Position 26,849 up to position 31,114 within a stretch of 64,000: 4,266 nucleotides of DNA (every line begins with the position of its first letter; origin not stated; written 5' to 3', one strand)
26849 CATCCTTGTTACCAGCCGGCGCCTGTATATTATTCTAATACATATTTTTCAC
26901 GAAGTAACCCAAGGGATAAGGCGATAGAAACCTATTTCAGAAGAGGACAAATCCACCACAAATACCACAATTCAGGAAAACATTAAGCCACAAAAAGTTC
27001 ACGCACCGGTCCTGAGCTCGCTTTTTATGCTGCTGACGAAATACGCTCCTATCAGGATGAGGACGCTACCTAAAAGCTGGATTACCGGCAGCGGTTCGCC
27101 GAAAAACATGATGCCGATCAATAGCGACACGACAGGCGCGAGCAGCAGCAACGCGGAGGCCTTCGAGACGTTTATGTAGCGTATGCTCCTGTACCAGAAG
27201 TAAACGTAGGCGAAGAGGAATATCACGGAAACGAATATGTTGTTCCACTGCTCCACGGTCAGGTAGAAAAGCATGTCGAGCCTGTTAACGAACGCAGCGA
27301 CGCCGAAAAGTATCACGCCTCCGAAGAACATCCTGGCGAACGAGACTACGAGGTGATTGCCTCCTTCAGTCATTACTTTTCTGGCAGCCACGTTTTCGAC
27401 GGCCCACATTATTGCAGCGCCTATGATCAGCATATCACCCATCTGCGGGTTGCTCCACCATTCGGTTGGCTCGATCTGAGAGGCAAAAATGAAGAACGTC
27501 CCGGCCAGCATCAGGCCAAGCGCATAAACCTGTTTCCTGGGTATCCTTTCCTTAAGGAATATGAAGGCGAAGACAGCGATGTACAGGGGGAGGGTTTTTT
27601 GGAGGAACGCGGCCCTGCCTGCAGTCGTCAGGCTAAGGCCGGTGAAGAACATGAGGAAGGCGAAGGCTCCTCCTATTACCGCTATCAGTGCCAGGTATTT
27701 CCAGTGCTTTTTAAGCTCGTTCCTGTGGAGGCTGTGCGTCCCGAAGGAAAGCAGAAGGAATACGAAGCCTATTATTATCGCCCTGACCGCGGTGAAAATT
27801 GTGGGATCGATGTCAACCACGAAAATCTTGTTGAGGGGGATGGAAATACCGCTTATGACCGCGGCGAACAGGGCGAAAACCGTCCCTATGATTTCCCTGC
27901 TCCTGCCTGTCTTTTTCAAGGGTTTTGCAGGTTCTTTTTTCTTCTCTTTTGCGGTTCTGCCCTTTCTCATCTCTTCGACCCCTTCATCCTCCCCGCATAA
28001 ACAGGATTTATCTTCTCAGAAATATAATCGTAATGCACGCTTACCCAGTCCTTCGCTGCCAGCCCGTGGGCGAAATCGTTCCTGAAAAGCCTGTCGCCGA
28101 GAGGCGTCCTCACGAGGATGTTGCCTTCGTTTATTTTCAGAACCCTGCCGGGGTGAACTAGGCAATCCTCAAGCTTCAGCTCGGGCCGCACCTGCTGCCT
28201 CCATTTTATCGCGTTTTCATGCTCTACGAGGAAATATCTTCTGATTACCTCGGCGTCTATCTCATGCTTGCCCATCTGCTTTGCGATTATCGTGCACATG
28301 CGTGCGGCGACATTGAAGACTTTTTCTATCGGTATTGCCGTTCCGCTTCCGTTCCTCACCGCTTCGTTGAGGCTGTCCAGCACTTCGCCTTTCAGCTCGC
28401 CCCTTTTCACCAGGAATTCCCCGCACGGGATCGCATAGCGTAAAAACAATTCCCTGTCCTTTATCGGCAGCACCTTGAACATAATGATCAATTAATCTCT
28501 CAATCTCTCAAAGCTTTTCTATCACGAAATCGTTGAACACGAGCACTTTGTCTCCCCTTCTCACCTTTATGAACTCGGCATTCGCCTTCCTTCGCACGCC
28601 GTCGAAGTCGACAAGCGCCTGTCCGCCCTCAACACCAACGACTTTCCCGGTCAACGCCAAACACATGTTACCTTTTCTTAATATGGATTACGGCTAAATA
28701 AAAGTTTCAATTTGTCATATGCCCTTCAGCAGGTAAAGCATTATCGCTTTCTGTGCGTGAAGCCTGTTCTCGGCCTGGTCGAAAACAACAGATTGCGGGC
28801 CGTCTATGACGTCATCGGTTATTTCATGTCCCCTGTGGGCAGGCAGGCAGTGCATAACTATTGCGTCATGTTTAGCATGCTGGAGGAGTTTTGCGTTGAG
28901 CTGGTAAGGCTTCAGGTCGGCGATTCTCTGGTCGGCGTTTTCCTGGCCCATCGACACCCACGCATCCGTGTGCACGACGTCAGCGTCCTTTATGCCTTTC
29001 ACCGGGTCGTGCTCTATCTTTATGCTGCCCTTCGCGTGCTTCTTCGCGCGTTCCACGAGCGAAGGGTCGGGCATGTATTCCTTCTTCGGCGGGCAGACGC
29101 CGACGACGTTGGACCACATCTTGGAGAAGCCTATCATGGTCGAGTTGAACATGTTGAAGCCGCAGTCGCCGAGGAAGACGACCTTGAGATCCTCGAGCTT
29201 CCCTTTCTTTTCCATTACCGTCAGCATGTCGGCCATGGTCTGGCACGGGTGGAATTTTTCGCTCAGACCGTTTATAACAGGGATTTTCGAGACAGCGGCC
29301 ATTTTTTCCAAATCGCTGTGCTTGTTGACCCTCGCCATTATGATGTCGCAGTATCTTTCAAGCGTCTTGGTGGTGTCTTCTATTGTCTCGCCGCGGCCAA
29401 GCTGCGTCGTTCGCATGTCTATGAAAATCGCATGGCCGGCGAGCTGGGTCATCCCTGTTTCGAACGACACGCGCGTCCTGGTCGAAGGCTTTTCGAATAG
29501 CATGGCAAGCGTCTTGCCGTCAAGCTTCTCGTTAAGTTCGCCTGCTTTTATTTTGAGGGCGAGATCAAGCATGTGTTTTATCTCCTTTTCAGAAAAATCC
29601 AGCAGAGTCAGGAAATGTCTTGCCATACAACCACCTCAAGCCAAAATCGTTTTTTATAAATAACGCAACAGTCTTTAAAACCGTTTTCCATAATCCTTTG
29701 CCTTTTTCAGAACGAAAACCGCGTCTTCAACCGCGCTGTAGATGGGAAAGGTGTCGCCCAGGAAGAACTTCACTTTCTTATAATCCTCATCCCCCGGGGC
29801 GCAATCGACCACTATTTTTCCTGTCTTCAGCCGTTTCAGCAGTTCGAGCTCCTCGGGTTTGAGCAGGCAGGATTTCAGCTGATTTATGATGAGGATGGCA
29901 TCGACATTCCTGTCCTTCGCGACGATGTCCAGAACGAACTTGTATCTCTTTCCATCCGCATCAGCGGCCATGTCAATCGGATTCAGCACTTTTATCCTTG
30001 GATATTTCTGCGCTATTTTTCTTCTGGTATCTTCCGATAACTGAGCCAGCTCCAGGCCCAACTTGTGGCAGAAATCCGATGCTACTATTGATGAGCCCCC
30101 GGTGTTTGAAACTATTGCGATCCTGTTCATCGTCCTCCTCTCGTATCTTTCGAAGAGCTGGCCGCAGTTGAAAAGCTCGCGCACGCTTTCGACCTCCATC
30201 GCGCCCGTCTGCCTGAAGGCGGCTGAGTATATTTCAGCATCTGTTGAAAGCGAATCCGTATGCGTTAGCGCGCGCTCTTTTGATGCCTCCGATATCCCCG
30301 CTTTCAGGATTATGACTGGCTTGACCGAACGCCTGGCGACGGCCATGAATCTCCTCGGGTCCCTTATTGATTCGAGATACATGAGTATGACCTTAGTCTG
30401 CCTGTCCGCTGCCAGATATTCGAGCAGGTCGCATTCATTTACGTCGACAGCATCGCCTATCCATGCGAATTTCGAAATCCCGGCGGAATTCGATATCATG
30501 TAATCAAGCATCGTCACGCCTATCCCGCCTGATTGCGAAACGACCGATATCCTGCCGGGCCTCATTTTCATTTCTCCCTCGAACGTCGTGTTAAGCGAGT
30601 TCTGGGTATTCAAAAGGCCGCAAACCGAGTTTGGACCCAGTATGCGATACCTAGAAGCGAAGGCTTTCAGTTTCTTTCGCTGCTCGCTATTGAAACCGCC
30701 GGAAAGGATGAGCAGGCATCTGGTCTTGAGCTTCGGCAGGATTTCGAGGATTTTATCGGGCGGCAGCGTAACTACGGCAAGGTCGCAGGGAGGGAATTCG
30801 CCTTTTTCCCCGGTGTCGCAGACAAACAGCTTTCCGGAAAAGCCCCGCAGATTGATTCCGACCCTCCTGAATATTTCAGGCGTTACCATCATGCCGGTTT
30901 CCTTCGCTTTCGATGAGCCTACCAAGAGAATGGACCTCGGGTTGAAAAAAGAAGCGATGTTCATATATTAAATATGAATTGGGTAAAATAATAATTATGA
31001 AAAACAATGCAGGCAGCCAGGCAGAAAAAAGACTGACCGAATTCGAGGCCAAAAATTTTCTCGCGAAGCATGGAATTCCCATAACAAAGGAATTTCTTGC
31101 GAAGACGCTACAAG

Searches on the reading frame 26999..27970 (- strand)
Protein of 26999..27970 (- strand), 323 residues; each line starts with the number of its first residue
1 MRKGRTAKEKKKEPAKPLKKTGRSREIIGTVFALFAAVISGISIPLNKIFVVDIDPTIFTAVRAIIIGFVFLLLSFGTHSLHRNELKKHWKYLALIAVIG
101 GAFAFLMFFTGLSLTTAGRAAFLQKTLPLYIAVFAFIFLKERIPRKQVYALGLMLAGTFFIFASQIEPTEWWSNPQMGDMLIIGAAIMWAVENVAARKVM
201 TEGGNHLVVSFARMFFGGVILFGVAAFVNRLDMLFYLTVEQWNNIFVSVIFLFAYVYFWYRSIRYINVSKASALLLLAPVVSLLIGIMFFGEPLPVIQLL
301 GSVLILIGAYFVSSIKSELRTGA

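Call 83: search_protein_families(library=pfam, proteins=[window:26999-27970:-], max_evalue=0.00001)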
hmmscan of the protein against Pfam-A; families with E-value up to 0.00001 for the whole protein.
window:26999-27970:- (323 aa): 1 family
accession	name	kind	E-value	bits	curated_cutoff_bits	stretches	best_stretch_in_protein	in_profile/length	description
PF00892.27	EamA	-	1e-46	159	28.2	2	28-162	2-134/135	EamA-like transporter family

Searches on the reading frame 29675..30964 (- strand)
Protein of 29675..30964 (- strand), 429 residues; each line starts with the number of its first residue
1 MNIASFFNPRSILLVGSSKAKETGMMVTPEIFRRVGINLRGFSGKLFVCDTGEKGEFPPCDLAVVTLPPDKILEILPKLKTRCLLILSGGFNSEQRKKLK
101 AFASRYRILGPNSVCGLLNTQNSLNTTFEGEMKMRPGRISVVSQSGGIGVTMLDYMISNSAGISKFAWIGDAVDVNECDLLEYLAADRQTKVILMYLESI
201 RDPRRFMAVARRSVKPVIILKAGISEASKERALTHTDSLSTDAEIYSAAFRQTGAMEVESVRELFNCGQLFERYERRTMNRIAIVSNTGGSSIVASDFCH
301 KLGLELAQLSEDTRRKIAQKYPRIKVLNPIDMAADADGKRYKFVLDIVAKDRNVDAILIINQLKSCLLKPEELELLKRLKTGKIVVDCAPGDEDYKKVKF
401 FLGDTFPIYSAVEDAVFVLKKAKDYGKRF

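Call 82: search_protein_families(library=pfam, proteins=[window:29675-30964:-], max_evalue=0.00001)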
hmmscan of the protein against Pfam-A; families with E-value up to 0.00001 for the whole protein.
window:29675-30964:- (429 aa): 1 family
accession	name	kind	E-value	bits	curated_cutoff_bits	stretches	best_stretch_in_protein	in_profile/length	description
PF13607.11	Succ_CoA_lig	-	1.1e-46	158.4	27.4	1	136-271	1-138/138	Succinyl-CoA ligase like flavodoxin domain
